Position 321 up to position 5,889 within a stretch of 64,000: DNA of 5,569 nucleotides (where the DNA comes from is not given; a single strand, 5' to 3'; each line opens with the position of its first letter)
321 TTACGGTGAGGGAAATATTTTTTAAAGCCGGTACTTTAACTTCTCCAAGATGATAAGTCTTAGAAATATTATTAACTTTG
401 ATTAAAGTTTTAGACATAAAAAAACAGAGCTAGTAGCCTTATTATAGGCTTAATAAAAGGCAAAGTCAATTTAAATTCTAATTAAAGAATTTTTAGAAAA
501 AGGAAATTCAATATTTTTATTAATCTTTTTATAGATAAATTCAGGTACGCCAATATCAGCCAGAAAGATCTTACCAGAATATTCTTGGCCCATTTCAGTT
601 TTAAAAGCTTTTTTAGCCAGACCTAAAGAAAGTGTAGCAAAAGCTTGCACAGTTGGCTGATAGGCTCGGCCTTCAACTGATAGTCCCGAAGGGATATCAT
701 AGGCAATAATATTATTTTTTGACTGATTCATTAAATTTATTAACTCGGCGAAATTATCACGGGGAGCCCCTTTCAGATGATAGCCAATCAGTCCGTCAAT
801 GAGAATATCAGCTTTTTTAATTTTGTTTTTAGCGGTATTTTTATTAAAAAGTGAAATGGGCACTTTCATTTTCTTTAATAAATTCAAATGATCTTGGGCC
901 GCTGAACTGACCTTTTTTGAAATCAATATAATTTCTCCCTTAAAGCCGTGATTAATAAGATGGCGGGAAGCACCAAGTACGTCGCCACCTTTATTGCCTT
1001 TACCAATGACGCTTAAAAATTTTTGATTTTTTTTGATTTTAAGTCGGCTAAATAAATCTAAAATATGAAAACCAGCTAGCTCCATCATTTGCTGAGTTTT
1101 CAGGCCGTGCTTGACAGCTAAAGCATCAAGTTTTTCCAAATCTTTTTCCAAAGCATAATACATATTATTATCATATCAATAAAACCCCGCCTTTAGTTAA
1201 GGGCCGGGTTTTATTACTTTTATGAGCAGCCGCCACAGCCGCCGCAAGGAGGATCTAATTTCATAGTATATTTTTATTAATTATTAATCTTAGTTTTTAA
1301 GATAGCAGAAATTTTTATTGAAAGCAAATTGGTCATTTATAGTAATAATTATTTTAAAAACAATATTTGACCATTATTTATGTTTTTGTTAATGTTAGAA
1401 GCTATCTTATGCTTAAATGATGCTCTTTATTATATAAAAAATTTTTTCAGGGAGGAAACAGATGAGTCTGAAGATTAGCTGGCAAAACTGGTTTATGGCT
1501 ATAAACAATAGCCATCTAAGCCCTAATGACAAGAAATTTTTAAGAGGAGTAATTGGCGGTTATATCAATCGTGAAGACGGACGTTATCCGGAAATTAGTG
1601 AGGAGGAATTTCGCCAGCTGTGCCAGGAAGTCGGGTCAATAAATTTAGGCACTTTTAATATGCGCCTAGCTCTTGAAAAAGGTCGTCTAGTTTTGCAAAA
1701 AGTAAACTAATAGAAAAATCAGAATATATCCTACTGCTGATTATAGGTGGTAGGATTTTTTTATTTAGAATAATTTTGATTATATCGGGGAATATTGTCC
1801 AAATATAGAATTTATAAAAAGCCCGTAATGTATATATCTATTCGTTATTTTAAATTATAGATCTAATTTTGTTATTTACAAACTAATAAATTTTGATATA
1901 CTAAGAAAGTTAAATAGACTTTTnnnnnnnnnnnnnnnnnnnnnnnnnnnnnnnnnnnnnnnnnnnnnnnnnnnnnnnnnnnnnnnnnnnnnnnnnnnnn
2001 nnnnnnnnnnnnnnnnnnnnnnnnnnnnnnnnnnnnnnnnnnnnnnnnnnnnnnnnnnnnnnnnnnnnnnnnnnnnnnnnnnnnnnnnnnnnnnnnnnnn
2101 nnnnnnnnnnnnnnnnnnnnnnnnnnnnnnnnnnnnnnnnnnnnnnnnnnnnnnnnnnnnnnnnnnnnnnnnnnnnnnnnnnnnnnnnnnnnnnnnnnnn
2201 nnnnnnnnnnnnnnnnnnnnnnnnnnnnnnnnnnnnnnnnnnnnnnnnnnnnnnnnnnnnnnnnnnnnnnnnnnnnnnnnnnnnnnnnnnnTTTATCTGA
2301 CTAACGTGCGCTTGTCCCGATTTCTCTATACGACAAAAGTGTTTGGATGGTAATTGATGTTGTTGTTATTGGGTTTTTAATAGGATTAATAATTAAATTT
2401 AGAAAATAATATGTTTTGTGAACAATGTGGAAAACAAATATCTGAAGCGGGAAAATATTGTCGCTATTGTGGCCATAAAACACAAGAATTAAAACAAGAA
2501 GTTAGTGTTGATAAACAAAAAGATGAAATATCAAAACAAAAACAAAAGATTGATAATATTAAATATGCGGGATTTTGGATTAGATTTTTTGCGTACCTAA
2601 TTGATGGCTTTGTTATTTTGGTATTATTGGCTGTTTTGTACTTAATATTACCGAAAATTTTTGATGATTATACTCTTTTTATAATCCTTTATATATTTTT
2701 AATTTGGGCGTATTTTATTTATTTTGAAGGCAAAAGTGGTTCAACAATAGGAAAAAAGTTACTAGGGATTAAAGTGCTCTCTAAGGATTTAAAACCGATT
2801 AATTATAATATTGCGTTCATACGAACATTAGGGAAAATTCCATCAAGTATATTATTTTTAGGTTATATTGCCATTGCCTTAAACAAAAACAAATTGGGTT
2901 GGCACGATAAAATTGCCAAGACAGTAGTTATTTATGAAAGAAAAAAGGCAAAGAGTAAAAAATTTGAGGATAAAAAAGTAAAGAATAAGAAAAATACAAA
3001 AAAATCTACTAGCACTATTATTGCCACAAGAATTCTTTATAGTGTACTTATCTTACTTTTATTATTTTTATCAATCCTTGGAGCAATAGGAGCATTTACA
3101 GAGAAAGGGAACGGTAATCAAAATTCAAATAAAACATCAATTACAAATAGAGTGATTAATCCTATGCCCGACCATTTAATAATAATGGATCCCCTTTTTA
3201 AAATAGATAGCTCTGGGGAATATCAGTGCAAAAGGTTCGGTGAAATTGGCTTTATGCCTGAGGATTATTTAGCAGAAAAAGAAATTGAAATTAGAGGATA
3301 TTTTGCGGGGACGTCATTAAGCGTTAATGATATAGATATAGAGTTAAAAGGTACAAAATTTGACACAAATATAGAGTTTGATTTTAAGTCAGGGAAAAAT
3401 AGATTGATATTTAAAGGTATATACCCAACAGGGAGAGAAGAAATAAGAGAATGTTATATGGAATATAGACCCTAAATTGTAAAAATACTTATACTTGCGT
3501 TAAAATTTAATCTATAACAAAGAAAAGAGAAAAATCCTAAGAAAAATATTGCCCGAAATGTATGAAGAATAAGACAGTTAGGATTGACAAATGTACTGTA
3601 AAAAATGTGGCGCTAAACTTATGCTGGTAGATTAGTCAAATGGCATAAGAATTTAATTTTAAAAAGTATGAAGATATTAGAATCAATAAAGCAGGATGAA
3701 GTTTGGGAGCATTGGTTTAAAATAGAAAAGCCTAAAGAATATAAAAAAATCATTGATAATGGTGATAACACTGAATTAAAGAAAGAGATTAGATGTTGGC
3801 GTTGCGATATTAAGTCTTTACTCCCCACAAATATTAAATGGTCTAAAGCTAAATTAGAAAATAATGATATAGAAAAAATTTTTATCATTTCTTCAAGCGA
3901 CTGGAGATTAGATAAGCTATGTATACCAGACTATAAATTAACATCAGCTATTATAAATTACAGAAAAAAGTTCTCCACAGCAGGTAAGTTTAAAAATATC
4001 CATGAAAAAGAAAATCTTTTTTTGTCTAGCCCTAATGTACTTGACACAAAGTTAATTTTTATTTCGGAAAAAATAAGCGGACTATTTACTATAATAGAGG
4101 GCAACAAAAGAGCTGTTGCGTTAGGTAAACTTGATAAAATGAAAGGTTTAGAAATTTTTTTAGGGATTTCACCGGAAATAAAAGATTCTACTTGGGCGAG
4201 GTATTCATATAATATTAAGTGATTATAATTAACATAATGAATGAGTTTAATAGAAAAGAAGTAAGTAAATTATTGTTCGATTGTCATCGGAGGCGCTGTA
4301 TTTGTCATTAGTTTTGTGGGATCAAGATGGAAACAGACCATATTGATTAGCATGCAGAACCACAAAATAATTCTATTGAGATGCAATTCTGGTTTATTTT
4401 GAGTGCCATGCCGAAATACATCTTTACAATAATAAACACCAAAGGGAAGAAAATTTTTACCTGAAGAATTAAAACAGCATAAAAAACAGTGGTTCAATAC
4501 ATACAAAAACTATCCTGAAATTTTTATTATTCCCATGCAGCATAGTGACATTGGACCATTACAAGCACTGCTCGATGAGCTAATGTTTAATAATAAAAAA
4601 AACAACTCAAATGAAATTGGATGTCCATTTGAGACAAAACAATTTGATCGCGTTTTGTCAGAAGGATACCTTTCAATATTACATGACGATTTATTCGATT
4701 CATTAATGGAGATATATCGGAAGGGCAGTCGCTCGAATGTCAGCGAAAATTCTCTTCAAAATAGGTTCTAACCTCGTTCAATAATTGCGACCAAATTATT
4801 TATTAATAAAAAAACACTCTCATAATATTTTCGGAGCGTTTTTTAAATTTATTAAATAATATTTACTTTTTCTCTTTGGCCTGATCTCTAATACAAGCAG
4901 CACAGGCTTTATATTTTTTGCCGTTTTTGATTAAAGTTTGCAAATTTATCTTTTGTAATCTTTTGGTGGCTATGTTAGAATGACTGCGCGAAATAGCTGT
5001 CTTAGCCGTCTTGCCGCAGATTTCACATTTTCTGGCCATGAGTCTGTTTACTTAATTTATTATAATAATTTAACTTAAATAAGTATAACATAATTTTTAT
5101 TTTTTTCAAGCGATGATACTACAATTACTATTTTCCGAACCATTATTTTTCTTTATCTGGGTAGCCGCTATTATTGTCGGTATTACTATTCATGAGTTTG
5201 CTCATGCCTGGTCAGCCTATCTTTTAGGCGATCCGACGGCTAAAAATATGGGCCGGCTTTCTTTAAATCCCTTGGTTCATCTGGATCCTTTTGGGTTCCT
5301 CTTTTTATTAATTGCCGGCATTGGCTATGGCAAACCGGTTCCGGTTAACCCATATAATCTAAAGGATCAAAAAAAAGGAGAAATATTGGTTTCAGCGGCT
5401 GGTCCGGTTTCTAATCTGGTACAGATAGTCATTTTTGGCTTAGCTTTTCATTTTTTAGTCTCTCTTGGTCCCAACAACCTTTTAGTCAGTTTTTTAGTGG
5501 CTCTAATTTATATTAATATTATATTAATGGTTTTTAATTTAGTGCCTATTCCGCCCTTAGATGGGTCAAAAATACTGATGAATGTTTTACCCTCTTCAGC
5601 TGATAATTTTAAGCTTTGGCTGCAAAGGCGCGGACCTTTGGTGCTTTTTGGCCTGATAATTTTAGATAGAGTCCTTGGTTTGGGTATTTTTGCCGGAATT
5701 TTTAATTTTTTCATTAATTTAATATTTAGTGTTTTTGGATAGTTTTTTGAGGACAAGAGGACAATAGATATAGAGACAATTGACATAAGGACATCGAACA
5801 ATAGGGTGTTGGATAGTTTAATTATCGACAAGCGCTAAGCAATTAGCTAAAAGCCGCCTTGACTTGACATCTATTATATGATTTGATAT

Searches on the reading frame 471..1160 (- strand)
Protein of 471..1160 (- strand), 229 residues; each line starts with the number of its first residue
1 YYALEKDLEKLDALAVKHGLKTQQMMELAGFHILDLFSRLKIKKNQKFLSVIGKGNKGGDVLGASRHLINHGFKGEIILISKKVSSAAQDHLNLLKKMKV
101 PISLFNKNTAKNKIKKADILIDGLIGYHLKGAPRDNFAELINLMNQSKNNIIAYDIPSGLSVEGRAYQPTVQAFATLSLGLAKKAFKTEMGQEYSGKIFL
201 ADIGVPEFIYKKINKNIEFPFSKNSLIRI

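Call 40: search_protein_families(library=pfam, proteins=[window:471-1160:-], max_evalue=0.001)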
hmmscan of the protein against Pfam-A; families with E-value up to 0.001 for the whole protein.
window:471-1160:- (229 aa): 1 family
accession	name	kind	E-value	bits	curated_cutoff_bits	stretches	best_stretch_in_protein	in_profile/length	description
PF03853.21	YjeF_N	-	2.3e-34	119.2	24.9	1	23-184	2-168/169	YjeF-related protein N-terminus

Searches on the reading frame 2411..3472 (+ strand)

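Call 40: search_protein_families(library=pfam, proteins=[window:2411-3472:+], max_evalue=0.001)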
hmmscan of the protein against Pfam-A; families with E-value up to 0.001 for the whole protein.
window:2411-3472:+ (354 aa): 1 family
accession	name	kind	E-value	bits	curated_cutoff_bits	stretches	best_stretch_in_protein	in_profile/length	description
PF06271.18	RDD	-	1.1e-21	77.9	24.1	1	52-170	1-137/137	RDD family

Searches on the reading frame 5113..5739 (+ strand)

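Call 40: search_protein_families(library=pfam, proteins=[window:5113-5739:+], max_evalue=0.001)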
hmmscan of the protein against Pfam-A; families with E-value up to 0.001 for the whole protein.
window:5113-5739:+ (209 aa): 1 family
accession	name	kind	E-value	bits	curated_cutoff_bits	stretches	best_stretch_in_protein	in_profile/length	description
PF02163.28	Peptidase_M50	-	6.8e-13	48.9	27.2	2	124-161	159-196/221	Peptidase family M50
